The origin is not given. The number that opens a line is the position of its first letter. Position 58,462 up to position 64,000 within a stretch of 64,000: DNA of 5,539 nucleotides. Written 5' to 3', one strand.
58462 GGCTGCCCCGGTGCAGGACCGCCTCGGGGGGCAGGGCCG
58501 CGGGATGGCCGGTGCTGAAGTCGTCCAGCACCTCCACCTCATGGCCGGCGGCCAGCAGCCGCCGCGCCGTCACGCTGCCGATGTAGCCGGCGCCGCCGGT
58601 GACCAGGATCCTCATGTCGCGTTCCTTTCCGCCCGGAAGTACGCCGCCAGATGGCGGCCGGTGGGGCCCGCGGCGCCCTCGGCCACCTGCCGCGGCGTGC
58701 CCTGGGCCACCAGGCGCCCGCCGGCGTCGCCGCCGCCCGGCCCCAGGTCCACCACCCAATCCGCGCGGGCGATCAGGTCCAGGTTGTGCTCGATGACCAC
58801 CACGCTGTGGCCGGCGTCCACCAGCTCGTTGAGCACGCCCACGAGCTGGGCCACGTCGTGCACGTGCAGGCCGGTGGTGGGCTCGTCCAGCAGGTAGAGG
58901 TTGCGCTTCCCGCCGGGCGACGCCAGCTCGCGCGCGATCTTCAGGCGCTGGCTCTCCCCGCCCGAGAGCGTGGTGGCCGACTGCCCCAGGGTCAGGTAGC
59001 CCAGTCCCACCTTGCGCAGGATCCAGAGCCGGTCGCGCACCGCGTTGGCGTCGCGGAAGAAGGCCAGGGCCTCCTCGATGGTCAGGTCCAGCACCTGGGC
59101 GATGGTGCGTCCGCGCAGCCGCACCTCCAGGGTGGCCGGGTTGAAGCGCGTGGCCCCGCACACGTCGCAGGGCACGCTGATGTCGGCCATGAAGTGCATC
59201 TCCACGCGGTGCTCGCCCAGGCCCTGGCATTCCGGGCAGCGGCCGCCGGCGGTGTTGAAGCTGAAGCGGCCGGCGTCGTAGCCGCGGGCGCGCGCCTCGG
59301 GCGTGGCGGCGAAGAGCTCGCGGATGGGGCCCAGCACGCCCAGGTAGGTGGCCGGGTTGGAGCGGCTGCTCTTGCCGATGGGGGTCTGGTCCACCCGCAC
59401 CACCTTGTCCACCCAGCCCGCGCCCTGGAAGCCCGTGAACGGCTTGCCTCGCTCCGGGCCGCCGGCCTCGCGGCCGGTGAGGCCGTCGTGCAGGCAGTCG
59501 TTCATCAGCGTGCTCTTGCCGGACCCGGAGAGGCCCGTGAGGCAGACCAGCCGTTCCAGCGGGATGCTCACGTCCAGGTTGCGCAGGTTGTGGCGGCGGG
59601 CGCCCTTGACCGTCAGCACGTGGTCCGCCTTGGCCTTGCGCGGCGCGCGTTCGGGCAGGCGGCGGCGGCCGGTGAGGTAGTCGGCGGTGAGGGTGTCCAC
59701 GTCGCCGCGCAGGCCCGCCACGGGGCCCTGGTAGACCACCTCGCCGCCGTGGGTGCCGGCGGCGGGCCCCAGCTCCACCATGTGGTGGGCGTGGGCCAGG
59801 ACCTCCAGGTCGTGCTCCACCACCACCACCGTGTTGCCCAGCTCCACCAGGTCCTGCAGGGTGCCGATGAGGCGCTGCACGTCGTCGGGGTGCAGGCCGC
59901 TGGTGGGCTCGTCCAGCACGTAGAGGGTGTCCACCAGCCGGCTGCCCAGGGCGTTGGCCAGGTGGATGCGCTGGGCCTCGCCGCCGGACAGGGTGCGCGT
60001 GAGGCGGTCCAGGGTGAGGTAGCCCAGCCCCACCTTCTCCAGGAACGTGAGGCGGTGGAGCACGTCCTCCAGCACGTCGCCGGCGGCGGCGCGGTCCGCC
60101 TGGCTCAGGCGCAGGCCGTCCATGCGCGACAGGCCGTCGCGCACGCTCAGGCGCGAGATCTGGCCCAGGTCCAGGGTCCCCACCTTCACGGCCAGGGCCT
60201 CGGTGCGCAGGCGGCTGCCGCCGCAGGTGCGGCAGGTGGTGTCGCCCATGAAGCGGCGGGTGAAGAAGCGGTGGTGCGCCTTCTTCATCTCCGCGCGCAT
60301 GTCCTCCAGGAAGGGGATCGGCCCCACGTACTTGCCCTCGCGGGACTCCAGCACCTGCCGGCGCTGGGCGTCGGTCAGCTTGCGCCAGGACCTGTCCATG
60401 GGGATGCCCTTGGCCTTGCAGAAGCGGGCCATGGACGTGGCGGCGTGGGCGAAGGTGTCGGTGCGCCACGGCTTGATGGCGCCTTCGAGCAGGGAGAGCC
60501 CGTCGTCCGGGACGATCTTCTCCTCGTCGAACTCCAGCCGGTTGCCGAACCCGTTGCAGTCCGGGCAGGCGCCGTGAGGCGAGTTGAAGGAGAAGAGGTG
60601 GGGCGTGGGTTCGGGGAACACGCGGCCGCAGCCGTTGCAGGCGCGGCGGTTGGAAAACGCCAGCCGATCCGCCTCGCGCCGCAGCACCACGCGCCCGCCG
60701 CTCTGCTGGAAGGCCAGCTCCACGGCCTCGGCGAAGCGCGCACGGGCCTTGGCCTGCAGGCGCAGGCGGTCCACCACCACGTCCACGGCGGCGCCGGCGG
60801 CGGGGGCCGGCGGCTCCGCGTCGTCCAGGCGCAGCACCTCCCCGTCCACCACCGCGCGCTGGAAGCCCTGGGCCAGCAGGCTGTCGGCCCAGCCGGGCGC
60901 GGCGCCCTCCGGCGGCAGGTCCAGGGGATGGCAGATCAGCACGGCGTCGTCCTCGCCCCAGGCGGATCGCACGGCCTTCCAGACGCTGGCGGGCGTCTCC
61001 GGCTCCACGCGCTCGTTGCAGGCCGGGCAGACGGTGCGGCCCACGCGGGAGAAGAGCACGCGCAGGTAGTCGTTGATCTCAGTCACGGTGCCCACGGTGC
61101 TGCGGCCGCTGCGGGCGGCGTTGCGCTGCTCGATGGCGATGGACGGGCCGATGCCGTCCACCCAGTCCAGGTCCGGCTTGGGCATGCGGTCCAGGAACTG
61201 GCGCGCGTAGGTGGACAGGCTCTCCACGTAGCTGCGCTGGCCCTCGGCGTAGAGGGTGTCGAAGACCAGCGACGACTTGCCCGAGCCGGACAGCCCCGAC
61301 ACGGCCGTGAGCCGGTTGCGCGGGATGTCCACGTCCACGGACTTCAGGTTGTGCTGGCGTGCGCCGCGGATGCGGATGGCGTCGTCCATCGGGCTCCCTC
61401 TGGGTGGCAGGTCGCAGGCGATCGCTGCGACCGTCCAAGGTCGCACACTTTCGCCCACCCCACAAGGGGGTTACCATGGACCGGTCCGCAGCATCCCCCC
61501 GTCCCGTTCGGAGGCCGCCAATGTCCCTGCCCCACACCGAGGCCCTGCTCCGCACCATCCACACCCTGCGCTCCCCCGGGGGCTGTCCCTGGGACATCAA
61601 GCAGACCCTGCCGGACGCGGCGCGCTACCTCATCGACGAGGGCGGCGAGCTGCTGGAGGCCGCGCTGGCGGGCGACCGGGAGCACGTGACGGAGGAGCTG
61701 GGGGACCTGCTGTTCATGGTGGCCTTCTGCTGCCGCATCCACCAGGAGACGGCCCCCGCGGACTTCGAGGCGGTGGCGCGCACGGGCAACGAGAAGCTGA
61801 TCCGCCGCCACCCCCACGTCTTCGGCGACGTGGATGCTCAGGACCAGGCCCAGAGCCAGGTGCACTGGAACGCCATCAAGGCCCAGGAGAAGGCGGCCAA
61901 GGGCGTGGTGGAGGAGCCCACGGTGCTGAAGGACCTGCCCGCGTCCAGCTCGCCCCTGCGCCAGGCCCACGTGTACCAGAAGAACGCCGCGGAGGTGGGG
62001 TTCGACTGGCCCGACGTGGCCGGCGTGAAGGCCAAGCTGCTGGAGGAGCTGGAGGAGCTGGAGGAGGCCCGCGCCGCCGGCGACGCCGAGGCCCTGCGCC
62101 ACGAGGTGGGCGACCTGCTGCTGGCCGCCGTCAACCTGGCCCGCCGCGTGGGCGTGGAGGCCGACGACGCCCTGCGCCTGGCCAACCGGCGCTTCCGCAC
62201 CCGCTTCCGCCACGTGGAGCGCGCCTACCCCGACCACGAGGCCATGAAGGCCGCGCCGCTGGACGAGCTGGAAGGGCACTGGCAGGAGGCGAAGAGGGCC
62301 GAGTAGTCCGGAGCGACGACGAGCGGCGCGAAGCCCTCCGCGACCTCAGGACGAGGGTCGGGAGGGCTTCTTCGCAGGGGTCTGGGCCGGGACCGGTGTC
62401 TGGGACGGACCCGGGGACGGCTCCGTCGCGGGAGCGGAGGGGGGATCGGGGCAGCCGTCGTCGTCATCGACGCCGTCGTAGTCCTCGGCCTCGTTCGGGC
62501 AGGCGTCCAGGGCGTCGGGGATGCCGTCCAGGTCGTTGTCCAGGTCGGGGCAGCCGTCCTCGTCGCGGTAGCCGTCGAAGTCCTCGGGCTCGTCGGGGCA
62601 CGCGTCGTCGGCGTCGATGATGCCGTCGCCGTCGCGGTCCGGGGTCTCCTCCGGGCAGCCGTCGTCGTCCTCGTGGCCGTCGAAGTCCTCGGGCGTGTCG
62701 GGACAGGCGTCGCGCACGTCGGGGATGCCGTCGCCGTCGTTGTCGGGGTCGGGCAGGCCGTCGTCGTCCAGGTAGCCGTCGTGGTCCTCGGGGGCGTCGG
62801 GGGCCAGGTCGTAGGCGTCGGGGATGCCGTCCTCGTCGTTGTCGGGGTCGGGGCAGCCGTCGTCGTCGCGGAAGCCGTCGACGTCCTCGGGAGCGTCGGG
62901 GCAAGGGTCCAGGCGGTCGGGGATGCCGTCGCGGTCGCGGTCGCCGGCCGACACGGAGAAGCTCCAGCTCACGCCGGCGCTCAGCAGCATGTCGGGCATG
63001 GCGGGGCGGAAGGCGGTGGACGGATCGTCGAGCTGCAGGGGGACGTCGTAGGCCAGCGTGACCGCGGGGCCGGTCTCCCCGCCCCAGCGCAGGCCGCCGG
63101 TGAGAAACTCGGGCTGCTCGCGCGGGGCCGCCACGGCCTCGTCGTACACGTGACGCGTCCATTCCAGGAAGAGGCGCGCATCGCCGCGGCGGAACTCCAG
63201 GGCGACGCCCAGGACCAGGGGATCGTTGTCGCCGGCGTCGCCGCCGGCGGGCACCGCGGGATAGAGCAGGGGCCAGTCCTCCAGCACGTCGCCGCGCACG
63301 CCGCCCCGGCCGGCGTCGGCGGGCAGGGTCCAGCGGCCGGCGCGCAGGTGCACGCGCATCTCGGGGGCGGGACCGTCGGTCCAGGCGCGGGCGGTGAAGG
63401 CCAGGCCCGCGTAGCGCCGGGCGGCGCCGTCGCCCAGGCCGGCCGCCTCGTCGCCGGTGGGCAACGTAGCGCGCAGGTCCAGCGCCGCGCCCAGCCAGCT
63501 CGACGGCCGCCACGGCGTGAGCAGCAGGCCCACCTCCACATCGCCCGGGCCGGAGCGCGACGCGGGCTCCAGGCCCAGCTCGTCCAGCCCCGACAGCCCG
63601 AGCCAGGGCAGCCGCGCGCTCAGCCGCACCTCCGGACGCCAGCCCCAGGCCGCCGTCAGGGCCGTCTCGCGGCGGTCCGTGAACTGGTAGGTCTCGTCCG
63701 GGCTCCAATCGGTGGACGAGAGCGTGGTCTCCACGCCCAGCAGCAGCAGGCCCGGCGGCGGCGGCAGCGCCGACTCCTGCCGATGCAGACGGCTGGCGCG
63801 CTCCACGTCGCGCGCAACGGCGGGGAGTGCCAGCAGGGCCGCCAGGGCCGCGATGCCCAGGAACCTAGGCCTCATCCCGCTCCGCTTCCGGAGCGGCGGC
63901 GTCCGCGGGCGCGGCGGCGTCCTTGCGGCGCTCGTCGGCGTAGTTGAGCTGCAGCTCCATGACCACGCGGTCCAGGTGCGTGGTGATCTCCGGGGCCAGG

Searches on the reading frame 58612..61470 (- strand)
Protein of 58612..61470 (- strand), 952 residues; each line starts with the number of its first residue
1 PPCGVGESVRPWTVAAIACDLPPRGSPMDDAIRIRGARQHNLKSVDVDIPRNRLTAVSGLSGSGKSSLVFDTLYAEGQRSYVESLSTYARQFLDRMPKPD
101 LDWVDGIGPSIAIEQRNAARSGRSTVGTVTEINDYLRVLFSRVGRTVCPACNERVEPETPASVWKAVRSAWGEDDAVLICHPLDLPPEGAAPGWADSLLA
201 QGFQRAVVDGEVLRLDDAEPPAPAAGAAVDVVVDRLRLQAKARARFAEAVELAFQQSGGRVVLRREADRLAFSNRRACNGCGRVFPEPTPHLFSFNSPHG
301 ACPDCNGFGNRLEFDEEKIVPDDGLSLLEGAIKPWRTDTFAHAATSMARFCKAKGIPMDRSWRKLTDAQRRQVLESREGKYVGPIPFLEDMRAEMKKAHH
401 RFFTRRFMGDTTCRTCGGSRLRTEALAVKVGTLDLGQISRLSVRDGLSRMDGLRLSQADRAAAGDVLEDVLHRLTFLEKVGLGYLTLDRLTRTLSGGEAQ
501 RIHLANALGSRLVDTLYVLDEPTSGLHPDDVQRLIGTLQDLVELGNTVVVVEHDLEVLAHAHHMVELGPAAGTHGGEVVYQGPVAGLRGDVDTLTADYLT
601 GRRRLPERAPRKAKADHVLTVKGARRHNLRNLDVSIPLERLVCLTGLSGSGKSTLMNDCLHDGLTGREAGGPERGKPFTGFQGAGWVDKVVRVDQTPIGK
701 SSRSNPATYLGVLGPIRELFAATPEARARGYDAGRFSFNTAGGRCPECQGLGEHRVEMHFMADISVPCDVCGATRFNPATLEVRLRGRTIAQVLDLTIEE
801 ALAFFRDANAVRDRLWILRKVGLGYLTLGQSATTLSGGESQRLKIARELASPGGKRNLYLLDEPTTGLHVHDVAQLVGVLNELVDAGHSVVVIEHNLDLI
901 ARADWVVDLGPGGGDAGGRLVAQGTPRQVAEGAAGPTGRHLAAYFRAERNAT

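Call 8: search_protein_families(library=pfam, proteins=[window:58612-61470:-])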
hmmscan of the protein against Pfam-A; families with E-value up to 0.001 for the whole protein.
window:58612-61470:- (952 aa): 13 families
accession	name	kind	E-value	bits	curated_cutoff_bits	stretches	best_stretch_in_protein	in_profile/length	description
PF00005.33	ABC_tran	-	2.5e-22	80.4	25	2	815-866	86-137/137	ABC transporter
PF17760.6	UvrA_inter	-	1.4e-13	51.1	23.3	1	175-264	17-106/109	UvrA interaction domain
PF17755.6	UvrA_DNA-bind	-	1.8e-11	44.7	23.2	1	315-380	1-66/110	UvrA DNA-binding domain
PF02463.25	SMC_N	-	1.6e-08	34.7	40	0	34-78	7-50/220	RecF/RecN/SMC N terminal domain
PF13555.12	AAA_29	-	1.5e-07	31.5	27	0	635-656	18-39/61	P-loop containing region of AAA domain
PF13304.12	AAA_21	-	8.4e-07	29.8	27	0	504-558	248-303/304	AAA domain, putative AbiEii toxin, Type IV TA system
PF13476.12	AAA_23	-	1.3e-06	29.6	27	0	619-674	2-53/201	AAA domain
PF13191.12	AAA_16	-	1.9e-06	28.9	32.6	0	637-661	22-46/167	AAA ATPase domain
PF20703.3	nSTAND1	-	5.4e-06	26.7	27.1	0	38-71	19-52/379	Novel STAND NTPase 1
PF13481.12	AAA_25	-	1.3e-05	25.3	27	0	635-672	29-70/195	AAA domain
PF00684.25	DnaJ_CXXCXGXG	-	1.5e-05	25.6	32.7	0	743-774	16-50/65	DnaJ central domain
PF03193.22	RsgA_GTPase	-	1.5e-05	25.4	30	0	618-660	86-127/174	RsgA GTPase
PF13175.12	AAA_15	-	0.00034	20.8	32.1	0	515-549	330-364/374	AAA ATPase domain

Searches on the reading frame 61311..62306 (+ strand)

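Call 8: search_protein_families(library=pfam, proteins=[window:61311-62306:+])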
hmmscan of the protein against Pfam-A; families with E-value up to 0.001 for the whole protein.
window:61311-62306:+ (331 aa): 3 families
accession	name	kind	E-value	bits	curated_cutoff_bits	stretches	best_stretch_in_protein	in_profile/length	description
PF03819.22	MazG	-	1.8e-27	95.9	22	2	102-171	5-74/74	MazG nucleotide pyrophosphohydrolase domain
PF01503.22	PRA-PH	-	3.6e-11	43.8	21.3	1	238-293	29-84/86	Phosphoribosyl-ATP pyrophosphohydrolase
PF12643.12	MazG-like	-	4.5e-06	27.3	27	0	240-288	12-59/85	MazG-like family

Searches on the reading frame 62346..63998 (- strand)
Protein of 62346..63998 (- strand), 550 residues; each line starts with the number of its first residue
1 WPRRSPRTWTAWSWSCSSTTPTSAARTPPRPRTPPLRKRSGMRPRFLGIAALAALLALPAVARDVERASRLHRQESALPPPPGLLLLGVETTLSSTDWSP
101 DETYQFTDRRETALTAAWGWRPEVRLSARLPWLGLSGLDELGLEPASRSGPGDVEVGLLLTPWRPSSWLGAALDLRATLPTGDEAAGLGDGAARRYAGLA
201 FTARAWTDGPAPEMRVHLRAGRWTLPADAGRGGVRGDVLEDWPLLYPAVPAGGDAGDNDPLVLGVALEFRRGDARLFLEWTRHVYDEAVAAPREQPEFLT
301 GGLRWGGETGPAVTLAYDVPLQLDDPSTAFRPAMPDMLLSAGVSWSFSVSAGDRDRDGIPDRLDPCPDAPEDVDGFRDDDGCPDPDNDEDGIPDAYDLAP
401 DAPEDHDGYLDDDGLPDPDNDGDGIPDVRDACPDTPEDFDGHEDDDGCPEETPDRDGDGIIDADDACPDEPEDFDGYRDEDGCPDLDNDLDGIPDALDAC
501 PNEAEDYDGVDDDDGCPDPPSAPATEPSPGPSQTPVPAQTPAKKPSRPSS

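Call 8: search_protein_families(library=pfam, proteins=[window:62346-63998:-])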
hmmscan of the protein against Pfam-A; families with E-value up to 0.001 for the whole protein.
window:62346-63998:- (550 aa): 0 families

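Call 15: search_protein_families(library=pfam, proteins=[window:62346-63998:-], max_evalue=0.001)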
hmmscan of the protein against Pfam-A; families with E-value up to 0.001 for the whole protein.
window:62346-63998:- (550 aa): 0 families

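Call 17: find_encoding_contigs(protein=window:62346-63875:-, flank=10000, max_places=3)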
Protein window:62346-63875:- (509 aa): 9 contigs read that carry it; 3 places shown.
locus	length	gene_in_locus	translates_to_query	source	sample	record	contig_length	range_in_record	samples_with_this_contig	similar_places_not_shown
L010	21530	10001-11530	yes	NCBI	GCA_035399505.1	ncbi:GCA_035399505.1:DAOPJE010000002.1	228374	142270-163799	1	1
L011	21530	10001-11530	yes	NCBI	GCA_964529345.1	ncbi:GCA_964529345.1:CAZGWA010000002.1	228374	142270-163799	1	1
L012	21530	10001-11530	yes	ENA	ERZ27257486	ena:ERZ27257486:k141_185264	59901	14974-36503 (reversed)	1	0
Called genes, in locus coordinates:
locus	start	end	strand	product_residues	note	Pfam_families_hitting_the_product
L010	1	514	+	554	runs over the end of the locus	PF03571:Peptidase_M49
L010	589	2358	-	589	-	PF17900:Peptidase_M1_N, PF01433:Peptidase_M1, PF09127:Leuk-A4-hydro_C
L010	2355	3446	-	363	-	-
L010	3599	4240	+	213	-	PF04055:Radical_SAM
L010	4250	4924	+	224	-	PF06508:QueC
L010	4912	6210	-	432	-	PF04413:Glycos_transf_N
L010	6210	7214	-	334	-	PF01075:Glyco_transf_9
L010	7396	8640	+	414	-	PF01595:CNNM, PF00571:CBS, PF03471:CorC_HlyC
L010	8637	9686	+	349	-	PF01595:CNNM, PF00571:CBS (weak)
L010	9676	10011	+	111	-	PF08899:DUF1844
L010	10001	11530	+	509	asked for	-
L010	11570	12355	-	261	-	PF01503:PRA-PH (faint), PF03819:MazG, PF12643:MazG-like (faint), PF03819:MazG (weak)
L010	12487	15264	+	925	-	PF00005:ABC_tran (faint), PF02463:SMC_N (faint), PF03193:RsgA_GTPase (faint), PF13191:AAA_16 (faint), PF13304:AAA_21 (faint), PF13476:AAA_23 (faint), PF17760:UvrA_inter, PF17755:UvrA_DNA-bind, +4 more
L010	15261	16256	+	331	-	PF01073:3Beta_HSD, PF01370:Epimerase, PF02719:Polysacc_synt_2, PF04321:RmlD_sub_bind, PF05368:NmrA (weak), PF13460:NAD_binding_10 (weak), PF16363:GDP_Man_Dehyd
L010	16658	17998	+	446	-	PF02878:PGM_PMM_I, PF02879:PGM_PMM_II, PF02880:PGM_PMM_III, PF00408:PGM_PMM_IV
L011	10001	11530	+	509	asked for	-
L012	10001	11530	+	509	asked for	-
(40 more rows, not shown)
